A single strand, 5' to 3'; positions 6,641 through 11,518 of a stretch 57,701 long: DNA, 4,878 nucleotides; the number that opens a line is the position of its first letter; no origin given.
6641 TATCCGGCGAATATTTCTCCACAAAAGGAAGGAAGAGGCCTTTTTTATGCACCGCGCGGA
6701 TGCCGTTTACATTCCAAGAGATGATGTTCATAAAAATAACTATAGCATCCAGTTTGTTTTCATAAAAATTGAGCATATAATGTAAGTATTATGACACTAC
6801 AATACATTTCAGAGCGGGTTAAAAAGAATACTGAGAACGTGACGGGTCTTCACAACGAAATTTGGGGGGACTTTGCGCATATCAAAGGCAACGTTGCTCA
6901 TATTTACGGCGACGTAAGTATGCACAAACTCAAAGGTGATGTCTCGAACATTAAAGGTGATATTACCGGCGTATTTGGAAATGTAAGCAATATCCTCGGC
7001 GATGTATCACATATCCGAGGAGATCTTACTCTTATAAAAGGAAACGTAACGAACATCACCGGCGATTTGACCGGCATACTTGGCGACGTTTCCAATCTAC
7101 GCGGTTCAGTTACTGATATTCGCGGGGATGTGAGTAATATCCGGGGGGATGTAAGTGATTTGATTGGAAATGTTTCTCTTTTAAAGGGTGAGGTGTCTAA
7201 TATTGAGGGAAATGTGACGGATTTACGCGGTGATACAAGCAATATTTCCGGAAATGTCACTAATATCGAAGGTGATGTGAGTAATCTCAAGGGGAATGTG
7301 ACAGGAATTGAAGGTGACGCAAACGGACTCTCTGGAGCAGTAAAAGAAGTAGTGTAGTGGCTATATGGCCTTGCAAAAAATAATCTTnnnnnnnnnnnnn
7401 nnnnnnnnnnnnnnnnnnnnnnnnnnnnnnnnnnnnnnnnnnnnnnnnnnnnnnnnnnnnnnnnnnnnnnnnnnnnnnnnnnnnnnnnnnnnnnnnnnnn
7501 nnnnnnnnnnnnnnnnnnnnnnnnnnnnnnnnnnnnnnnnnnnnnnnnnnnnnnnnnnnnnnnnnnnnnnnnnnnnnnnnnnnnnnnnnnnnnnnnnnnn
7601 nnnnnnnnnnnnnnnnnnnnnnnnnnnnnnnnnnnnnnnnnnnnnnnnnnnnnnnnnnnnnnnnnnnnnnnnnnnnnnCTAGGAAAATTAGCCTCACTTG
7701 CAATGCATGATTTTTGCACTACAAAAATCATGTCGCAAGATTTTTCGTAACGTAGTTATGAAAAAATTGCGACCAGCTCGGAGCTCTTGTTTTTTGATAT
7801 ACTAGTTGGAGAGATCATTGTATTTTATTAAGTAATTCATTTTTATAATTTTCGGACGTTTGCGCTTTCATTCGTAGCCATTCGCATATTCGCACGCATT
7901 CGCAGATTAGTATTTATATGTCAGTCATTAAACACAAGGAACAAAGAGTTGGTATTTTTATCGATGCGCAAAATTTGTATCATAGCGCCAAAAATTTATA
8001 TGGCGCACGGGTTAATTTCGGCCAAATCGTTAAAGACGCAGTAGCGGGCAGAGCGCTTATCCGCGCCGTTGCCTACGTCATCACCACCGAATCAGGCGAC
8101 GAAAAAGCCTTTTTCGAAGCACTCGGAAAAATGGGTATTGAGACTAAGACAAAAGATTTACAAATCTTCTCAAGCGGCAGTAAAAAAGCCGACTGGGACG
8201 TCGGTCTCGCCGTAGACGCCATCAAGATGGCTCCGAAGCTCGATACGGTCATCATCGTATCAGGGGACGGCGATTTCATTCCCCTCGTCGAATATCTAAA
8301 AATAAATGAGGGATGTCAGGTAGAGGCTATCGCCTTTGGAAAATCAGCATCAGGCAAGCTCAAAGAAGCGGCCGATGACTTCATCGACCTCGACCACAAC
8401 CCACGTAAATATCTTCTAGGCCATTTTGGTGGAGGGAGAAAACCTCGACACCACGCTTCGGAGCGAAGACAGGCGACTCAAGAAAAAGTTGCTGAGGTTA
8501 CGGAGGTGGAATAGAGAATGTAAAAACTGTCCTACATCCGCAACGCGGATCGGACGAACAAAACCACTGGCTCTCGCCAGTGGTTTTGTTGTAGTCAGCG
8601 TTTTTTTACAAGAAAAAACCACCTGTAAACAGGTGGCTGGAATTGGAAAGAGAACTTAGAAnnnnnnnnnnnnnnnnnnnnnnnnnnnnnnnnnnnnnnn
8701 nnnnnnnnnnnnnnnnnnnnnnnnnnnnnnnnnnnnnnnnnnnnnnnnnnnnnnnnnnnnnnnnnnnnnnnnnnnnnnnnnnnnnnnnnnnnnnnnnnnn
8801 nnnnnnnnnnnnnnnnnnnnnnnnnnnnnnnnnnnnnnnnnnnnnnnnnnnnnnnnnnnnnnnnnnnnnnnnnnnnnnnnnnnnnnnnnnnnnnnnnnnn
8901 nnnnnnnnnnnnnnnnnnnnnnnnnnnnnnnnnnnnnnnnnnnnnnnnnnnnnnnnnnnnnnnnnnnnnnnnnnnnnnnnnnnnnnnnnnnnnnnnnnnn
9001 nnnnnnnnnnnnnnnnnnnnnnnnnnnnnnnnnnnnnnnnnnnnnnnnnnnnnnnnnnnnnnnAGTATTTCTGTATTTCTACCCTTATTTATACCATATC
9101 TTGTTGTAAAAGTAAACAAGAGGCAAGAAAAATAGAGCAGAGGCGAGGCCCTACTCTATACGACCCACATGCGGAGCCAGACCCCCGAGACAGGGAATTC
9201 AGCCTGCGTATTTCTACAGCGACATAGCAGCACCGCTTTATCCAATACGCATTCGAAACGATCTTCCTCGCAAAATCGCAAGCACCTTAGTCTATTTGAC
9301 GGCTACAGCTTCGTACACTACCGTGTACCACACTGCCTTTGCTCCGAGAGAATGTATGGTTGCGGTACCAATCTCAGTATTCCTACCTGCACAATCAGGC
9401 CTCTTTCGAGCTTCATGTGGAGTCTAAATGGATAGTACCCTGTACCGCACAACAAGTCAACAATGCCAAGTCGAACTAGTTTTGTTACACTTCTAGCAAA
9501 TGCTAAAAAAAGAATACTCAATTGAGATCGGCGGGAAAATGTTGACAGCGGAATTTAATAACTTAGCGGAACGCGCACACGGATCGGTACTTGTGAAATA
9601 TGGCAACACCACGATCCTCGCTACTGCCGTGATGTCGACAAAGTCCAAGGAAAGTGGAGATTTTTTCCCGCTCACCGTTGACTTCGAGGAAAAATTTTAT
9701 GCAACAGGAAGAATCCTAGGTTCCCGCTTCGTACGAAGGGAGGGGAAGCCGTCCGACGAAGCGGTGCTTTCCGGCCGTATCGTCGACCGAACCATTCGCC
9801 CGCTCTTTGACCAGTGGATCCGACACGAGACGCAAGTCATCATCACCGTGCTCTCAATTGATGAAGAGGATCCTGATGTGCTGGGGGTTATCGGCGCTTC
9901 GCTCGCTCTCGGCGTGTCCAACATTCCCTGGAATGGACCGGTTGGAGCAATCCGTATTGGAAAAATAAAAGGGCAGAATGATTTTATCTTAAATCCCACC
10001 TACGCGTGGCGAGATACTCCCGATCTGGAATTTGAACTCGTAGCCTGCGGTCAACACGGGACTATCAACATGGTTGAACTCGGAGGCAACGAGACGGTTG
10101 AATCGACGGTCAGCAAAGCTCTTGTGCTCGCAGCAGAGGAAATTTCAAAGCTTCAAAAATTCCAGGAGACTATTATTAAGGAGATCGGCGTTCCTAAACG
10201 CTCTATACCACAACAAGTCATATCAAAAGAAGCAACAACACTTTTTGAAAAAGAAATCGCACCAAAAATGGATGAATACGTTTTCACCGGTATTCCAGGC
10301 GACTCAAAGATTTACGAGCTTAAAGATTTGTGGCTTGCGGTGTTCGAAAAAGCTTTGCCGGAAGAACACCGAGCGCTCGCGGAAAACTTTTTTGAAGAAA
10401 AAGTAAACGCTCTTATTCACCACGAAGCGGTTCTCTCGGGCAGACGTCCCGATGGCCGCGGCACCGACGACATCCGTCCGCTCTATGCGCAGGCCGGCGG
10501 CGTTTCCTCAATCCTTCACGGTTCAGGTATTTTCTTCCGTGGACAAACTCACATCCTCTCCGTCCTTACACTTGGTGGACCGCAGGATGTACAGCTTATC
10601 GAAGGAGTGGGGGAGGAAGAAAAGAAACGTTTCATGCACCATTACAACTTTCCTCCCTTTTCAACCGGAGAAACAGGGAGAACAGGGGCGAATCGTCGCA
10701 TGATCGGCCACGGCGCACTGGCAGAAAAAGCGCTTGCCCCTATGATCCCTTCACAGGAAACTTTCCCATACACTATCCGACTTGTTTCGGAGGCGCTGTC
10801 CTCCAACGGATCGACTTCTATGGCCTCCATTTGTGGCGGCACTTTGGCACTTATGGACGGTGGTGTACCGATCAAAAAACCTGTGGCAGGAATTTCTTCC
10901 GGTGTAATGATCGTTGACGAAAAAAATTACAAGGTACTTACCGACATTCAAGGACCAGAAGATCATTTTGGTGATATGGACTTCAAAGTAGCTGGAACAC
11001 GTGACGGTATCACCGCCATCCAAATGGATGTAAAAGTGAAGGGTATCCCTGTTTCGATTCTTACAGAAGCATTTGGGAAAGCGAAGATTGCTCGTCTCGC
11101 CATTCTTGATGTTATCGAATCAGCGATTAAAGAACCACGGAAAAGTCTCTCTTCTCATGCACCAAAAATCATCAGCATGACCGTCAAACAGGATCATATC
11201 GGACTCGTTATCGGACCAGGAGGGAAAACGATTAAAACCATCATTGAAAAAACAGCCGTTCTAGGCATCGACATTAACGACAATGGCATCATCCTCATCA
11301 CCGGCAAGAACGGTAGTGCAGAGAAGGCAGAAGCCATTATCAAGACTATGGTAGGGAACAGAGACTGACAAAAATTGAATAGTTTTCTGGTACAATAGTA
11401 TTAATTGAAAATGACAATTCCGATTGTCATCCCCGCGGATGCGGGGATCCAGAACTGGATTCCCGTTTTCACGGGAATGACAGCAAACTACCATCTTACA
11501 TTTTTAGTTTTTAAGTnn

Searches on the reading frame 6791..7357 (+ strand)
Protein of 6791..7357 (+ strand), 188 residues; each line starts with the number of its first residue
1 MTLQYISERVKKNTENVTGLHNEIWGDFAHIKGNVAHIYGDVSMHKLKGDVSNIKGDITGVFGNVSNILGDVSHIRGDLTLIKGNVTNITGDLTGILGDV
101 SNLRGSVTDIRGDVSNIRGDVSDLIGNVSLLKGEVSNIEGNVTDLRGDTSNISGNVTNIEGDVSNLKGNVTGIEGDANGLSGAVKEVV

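Call 12: search_protein_families(library=pfam, proteins=[window:6791-7357:+], max_evalue=0.01)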
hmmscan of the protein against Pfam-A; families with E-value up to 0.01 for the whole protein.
window:6791-7357:+ (188 aa): 13 families
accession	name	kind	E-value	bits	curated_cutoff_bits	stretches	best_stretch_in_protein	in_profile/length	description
PF04513.17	Baculo_PEP_C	-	9.3e-11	42.4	38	1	80-184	5-115/140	Baculovirus polyhedron envelope protein, PEP, C terminus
PF07889.17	DUF1664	-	5.5e-09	36.6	34.6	0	137-175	84-122/124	Protein of unknown function (DUF1664)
PF23284.2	KOW2_Spt5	-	1.3e-08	35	28.9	0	159-176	8-25/50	Transcription elongation factor SPT5, second KOW domain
PF04728.18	LPP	-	1.4e-06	28.9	29.1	0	99-123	8-32/53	Lipoprotein leucine-zipper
PF20808.2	MINT_RAM7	-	1.4e-05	25.7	108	0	113-184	6-74/110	Msx2-interacting protein, RAM7 domain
PF05377.16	FlaC_arch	-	0.00017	22.4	27.8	0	132-166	6-40/55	Flagella accessory protein C (FlaC)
PF10805.13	DUF2730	-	0.00026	21.5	24.9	0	99-131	64-96/102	Protein of unknown function (DUF2730)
PF06009.19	Laminin_II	-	0.00049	20.6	33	0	80-143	27-93/138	Laminin Domain II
PF05531.17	NPV_P10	-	0.00054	20.8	29.8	0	116-166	8-61/75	Nucleopolyhedrovirus P10 protein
PF06103.16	DUF948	-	0.0029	18.2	37.2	0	85-138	34-87/89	Bacterial protein of unknown function (DUF948)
PF05532.17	CsbD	-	0.0067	16.7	40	0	173-188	3-18/53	CsbD-like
PF22116.1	DUF6944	-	0.0095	15.7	32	0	51-161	58-162/167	Family of unknown function (DUF6944)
PF23991.1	DUF7310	-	0.0098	16.8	40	0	107-160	12-64/83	Coiled-coil region of unknown function (DUF7310)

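Call 76: search_protein_families(library=padloc, proteins=[window:6791-7357:+], max_evalue=0.01)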
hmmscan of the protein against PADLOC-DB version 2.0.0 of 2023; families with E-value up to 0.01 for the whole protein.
window:6791-7357:+ (188 aa): 0 families

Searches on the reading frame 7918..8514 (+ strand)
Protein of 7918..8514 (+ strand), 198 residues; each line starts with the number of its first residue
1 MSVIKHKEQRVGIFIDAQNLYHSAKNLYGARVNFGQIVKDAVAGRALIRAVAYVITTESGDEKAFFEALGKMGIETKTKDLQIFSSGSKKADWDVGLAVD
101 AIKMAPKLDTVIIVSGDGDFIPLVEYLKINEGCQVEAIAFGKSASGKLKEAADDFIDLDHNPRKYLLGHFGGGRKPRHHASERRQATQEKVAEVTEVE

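Call 12: search_protein_families(library=pfam, proteins=[window:7918-8514:+], max_evalue=0.01)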
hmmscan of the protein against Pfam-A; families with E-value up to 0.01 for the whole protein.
window:7918-8514:+ (198 aa): 1 family
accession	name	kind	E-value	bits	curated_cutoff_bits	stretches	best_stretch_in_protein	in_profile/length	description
PF01936.24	NYN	-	8.4e-36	124.1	24.2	1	10-159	1-145/145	NYN domain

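Call 76: search_protein_families(library=padloc, proteins=[window:7918-8514:+], max_evalue=0.01)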
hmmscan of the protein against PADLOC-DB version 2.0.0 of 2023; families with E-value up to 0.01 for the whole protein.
window:7918-8514:+ (198 aa): 2 families
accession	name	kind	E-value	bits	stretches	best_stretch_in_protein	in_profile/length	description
PDLC01154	NYN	-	9.3e-15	52.8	1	13-160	150-297/310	"LabA-like protein, NYN family nuclease"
PDLC04163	HEC-09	-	8.4e-05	20.3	1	93-158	106-174/203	-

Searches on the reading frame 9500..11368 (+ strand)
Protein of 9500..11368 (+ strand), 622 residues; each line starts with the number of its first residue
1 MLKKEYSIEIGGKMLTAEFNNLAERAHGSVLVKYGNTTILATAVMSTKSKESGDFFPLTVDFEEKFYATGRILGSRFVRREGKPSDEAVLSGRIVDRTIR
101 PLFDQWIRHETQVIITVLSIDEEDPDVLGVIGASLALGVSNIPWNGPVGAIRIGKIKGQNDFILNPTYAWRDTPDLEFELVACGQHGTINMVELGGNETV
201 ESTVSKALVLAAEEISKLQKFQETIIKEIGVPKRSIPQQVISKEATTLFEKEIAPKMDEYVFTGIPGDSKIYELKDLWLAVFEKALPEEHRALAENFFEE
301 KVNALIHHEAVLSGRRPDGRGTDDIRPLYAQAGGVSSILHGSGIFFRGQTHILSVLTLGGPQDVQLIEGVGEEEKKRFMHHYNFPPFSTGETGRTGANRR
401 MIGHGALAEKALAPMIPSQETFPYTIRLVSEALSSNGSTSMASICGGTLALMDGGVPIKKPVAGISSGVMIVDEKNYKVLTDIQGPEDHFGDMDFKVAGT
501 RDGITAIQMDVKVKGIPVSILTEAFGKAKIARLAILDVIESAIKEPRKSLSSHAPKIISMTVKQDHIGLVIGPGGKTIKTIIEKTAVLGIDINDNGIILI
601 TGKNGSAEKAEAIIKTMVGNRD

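Call 16: search_protein_families(library=pfam, proteins=[window:9500-11368:+], max_evalue=0.001)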
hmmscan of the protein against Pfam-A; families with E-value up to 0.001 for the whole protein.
window:9500-11368:+ (622 aa): 3 families
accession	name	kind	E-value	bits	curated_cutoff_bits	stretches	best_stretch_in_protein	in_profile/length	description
PF01138.27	RNase_PH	-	9e-48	162.4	25.5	2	14-143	4-130/130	3' exoribonuclease family, domain 1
PF00013.35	KH_1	-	1.1e-08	35.1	21.5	1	558-615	2-65/66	KH domain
PF03725.20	RNase_PH_C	-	4e-08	33.5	20.8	0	146-213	1-66/67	3' exoribonuclease family, domain 2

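Call 17: search_protein_families(library=phrogs, proteins=[window:9500-11368:+], max_evalue=0.001)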
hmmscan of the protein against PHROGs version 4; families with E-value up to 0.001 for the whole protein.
window:9500-11368:+ (622 aa): 0 families
